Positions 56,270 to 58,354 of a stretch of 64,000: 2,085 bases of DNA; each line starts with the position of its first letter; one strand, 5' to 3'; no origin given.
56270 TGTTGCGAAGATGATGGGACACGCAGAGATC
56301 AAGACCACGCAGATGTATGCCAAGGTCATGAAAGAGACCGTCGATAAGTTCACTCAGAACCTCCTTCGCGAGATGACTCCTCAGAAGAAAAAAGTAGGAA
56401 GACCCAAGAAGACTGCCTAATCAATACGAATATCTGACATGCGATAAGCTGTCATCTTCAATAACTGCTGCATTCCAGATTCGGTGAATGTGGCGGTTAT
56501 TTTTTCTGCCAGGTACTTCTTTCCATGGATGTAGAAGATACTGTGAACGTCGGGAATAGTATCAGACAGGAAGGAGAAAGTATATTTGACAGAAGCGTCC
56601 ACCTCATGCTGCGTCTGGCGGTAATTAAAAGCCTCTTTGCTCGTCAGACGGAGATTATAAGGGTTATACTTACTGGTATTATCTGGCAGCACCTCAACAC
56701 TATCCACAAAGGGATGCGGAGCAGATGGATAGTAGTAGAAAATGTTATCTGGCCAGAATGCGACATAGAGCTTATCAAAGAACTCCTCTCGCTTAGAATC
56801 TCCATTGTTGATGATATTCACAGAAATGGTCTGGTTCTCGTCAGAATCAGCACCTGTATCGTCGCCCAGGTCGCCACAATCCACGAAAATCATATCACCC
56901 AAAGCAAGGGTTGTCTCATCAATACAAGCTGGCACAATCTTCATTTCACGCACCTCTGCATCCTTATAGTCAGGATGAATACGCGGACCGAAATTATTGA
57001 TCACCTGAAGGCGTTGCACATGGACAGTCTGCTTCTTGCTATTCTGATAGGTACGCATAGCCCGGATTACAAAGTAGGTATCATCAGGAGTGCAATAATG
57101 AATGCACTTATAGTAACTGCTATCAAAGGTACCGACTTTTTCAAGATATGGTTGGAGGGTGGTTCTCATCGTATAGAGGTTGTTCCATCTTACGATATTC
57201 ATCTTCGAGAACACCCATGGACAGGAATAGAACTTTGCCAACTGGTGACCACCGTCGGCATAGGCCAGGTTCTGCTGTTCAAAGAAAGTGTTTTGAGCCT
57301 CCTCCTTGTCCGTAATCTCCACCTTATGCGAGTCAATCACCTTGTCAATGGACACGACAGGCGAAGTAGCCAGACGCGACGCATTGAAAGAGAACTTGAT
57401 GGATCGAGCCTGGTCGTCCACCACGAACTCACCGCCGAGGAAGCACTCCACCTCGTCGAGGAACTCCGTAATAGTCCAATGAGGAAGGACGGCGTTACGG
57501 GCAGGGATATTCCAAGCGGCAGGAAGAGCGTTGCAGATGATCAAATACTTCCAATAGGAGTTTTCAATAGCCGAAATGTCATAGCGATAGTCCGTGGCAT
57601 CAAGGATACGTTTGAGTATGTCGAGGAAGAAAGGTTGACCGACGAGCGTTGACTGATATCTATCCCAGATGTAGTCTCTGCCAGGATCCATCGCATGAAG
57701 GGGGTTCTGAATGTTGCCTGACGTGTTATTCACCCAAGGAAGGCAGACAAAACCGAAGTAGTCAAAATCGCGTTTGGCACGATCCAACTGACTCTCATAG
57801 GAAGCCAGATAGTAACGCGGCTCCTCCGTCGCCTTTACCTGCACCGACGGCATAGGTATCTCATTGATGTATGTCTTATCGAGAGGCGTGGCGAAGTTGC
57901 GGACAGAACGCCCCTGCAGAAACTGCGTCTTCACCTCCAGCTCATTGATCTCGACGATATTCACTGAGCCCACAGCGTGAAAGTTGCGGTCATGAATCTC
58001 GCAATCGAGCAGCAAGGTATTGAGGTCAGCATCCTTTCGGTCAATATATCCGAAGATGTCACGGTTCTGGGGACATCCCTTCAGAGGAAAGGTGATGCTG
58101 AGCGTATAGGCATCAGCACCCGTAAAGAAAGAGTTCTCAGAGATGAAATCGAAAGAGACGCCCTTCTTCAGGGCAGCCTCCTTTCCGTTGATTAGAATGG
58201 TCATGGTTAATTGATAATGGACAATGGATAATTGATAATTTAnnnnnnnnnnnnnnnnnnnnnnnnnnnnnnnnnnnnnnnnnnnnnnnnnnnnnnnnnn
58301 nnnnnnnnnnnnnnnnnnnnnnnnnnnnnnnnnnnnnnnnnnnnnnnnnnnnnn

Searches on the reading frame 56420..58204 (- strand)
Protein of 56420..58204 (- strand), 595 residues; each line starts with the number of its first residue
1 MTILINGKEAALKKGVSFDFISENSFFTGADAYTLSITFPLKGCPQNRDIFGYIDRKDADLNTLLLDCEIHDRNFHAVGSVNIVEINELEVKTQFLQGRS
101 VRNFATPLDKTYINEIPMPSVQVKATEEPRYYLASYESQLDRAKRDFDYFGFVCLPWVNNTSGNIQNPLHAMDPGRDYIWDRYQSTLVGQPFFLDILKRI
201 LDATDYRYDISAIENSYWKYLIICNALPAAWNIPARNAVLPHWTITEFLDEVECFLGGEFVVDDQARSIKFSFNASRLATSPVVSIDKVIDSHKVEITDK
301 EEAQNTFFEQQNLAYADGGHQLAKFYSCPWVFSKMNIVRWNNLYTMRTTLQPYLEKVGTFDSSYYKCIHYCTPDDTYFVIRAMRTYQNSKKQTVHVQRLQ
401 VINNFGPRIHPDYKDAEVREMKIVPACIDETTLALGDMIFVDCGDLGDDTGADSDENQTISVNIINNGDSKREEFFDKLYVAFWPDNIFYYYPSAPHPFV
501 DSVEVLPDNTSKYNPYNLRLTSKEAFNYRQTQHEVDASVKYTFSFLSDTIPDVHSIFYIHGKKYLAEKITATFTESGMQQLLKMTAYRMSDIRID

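Call 15: search_protein_families(library=phrogs, proteins=[window:56420-58204:-])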
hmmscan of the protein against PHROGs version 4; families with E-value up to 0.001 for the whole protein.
window:56420-58204:- (595 aa): 0 families

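Call 16: search_protein_families(library=pfam, proteins=[window:56420-58204:-])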
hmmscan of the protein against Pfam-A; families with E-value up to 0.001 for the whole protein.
window:56420-58204:- (595 aa): 0 families

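Call 106: find_encoding_contigs(protein=window:56420-58204:-, flank=10000, max_places=6)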
Protein window:56420-58204:- (595 aa): no gene with exactly this product is on record in the collection.
